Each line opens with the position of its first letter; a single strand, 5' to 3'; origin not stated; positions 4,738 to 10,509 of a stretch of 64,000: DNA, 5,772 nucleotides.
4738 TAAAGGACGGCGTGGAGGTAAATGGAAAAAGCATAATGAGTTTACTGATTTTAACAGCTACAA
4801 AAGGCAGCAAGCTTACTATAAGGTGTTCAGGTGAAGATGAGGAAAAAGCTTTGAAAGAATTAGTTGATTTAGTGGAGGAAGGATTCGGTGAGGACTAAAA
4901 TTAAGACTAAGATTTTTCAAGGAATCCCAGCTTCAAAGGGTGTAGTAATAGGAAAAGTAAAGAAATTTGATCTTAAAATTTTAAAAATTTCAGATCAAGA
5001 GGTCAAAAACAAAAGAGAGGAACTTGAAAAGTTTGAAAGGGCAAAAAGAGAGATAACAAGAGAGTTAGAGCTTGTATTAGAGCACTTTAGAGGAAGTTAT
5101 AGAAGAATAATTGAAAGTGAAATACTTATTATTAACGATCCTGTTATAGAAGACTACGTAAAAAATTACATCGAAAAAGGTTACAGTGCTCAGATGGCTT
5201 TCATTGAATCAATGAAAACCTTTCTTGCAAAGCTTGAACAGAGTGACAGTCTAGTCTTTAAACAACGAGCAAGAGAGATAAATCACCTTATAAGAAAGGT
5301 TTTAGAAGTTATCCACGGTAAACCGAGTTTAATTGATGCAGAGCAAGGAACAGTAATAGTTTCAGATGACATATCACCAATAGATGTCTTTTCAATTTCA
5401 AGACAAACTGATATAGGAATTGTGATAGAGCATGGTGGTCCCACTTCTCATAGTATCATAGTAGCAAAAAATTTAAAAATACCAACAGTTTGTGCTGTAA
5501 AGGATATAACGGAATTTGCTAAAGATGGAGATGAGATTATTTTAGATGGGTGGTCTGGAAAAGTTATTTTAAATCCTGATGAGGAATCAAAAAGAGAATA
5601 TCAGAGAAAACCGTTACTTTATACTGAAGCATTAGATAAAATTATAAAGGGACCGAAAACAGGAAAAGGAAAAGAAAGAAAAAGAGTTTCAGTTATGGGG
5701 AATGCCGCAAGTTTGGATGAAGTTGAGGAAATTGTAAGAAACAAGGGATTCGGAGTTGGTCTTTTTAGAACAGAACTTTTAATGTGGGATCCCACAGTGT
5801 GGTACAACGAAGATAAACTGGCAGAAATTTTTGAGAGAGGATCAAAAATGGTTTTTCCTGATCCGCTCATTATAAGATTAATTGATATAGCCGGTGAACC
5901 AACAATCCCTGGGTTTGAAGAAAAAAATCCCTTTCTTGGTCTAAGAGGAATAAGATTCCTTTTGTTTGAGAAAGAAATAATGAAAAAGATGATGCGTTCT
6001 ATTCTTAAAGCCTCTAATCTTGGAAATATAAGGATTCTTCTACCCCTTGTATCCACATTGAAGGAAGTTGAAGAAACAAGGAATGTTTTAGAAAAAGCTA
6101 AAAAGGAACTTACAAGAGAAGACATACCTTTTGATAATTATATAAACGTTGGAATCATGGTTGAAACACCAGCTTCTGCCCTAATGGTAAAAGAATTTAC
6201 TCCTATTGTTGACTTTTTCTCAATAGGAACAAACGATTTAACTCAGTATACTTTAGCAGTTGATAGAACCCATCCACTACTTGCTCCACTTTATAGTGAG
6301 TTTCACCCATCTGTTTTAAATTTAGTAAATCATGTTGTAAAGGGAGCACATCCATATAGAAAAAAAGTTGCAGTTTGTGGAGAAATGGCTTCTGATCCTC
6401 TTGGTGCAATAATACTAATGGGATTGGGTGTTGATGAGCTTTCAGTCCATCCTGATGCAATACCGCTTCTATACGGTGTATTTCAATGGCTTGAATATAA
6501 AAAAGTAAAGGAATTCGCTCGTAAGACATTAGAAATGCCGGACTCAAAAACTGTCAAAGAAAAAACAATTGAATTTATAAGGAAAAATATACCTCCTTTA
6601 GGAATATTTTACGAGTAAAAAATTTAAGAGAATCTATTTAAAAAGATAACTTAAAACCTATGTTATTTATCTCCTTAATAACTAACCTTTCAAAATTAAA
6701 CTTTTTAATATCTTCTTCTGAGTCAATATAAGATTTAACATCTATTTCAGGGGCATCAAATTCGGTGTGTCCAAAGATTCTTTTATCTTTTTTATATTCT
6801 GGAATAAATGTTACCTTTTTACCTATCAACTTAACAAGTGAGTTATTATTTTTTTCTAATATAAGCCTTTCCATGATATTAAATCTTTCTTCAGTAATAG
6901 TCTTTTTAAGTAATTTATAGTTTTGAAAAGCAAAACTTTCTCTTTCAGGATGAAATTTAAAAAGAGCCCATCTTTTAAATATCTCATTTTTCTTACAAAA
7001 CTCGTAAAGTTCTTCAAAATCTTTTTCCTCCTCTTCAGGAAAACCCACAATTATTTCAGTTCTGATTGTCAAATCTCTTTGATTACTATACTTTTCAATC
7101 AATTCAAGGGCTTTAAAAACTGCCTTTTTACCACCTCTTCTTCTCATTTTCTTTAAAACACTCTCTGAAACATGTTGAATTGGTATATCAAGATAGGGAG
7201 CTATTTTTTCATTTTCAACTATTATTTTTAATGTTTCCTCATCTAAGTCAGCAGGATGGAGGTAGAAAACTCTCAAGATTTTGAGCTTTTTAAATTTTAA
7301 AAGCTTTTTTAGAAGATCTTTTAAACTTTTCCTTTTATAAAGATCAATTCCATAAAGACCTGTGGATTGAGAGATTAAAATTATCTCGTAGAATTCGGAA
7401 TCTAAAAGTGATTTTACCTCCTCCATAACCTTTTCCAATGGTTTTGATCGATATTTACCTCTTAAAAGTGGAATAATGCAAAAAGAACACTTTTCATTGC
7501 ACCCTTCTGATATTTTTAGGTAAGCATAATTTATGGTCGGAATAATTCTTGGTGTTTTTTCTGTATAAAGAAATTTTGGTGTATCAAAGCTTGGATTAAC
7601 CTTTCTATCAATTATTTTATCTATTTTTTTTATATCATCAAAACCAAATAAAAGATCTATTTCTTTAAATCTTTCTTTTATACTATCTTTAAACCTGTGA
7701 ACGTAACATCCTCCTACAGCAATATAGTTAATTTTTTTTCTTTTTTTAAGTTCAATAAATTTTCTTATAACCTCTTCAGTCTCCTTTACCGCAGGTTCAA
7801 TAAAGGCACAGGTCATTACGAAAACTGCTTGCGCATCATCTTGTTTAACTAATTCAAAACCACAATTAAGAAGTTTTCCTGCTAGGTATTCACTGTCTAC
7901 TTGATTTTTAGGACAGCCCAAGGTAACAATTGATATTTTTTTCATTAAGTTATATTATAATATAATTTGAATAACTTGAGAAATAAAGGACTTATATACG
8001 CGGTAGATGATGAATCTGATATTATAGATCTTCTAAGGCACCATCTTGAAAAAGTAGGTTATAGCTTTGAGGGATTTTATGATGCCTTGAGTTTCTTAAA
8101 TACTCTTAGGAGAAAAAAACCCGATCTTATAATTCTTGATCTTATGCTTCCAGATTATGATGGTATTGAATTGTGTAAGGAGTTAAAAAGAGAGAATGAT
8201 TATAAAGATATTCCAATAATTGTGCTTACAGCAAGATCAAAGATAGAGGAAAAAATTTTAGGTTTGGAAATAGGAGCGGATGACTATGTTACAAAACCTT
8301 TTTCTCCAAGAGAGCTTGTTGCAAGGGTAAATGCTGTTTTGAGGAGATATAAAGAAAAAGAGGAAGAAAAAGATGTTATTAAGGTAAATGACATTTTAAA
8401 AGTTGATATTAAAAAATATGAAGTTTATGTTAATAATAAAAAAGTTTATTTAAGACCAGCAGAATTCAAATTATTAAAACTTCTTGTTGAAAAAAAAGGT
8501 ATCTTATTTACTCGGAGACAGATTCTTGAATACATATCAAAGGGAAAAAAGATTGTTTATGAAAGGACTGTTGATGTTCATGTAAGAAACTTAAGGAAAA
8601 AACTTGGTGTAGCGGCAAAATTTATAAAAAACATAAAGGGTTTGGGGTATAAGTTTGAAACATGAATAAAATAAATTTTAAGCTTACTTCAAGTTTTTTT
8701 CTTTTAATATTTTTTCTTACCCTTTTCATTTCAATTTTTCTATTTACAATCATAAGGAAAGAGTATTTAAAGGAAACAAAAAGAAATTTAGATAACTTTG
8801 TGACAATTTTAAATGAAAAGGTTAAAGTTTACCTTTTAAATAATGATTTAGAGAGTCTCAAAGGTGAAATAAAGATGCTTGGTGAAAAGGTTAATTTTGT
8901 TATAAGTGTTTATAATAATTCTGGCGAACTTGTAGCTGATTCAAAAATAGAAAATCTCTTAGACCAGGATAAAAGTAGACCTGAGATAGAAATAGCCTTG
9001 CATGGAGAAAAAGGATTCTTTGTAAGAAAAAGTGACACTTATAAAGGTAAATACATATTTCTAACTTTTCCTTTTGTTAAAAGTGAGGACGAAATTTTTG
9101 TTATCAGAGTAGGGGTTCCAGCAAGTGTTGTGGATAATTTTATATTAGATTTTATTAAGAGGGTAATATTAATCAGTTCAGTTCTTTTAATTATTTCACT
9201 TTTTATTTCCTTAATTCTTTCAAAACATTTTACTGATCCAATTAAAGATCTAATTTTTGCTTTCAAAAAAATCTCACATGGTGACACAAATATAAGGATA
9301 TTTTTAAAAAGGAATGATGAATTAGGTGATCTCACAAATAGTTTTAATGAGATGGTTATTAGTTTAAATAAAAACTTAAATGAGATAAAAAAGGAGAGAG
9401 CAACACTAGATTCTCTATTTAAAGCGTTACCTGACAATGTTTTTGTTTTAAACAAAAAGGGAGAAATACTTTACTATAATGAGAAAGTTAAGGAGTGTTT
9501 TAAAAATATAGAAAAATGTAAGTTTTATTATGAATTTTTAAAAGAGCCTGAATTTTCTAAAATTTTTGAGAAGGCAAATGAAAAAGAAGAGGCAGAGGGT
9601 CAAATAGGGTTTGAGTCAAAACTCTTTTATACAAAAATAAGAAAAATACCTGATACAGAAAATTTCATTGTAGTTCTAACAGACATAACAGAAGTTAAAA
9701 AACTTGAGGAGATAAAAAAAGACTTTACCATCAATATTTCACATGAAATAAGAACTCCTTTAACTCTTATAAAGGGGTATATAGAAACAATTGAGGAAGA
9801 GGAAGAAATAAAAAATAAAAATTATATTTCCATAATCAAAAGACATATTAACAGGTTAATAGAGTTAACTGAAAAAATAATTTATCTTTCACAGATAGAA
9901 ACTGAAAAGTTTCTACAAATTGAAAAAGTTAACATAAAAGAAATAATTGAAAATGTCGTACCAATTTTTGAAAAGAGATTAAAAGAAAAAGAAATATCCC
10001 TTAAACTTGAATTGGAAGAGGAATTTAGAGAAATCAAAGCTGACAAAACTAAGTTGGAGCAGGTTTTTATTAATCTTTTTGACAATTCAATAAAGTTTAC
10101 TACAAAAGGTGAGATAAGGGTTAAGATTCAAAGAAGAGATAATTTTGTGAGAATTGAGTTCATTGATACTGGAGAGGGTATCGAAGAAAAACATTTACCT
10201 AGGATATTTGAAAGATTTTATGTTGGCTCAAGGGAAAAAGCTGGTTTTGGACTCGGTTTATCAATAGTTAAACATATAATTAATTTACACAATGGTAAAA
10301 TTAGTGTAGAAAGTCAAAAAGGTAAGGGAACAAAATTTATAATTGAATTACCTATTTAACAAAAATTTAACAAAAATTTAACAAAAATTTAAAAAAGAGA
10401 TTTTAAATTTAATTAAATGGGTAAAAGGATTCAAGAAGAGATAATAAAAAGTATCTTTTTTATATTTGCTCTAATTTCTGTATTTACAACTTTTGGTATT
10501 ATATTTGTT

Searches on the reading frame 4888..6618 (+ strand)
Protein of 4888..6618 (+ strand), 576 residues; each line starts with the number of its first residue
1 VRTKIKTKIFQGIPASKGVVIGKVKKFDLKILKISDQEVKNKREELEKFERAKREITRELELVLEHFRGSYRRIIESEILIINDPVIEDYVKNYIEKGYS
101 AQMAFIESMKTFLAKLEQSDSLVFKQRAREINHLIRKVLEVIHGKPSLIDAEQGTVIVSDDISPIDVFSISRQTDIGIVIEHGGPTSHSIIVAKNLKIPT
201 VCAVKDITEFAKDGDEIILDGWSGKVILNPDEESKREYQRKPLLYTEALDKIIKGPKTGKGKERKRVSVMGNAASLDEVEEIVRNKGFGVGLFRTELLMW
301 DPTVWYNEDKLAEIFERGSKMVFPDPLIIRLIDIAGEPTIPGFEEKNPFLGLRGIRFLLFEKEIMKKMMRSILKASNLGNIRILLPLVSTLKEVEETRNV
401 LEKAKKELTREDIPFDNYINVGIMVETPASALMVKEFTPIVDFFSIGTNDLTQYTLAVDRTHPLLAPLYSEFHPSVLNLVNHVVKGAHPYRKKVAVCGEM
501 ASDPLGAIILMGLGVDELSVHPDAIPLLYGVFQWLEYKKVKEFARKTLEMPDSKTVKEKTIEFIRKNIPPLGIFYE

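Call 25: search_protein_families(library=pfam, proteins=[window:4888-6618:+])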
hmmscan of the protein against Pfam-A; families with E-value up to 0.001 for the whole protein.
window:4888-6618:+ (576 aa): 3 families
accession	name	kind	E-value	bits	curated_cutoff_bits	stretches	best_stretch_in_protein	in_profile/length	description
PF02896.24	PEP-utilizers_C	-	1.8e-83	280.6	22.8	1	262-527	15-283/293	PEP-utilising enzyme, PEP-binding domain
PF00391.29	PEP-utilizers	-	4.3e-17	61.9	23.1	1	152-224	2-72/72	PEP-utilising enzyme, mobile domain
PF05524.18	PEP-utilisers_N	-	2.1e-14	54.2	24.4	1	11-127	1-121/121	PEP-utilising enzyme, N-terminal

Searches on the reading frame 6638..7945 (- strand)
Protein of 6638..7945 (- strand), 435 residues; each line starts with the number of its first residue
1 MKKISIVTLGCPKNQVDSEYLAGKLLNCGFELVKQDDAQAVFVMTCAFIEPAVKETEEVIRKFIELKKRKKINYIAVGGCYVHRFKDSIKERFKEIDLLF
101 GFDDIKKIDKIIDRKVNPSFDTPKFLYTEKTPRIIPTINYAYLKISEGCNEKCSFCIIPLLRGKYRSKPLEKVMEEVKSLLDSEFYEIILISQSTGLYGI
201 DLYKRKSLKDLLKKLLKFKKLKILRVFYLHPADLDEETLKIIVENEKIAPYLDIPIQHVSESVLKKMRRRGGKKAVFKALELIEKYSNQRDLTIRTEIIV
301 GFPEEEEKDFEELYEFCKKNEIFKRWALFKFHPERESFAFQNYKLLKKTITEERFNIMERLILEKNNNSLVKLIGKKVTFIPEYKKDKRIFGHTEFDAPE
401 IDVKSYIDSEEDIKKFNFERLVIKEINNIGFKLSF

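Call 25: search_protein_families(library=pfam, proteins=[window:6638-7945:-])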
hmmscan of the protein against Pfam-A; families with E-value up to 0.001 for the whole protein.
window:6638-7945:- (435 aa): 3 families
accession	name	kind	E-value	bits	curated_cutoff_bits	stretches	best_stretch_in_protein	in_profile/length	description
PF04055.27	Radical_SAM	-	2.8e-24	86.6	29.5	1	144-317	2-166/166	Radical SAM superfamily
PF00919.26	UPF0004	-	2.3e-21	76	27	1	3-101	1-98/98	Uncharacterized protein family UPF0004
PF18693.7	TRAM_2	-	4.4e-05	24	27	1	374-419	1-46/63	TRAM domain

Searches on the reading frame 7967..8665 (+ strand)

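Call 52: search_protein_families(library=pfam, proteins=[window:7967-8665:+], max_evalue=0.00001)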
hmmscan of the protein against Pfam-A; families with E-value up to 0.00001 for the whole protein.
window:7967-8665:+ (232 aa): 2 families
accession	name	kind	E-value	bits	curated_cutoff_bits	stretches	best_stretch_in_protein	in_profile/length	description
PF00072.30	Response_reg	-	1.4e-29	102.9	30.2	1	10-122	1-111/111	Response regulator receiver domain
PF00486.34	Trans_reg_C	-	3.6e-19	69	26.2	1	158-230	2-77/77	Transcriptional regulatory protein, C terminal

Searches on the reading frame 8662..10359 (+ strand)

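Call 25: search_protein_families(library=pfam, proteins=[window:8662-10359:+])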
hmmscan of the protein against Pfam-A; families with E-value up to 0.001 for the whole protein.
window:8662-10359:+ (565 aa): 4 families
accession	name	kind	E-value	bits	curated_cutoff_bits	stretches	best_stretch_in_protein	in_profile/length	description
PF02518.31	HATPase_c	-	8.4e-30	103.9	26.4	1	461-564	2-108/111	Histidine kinase-, DNA gyrase B-, and HSP90-like ATPase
PF00512.31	HisKA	-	1.7e-15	57.3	26.9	1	352-414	2-65/66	His Kinase A (phospho-acceptor) domain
PF00672.30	HAMP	-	3.7e-10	40.4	25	1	186-236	2-52/53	HAMP domain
PF14501.12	HATPase_c_5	-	9.2e-06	26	22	1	465-554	6-93/102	GHKL domain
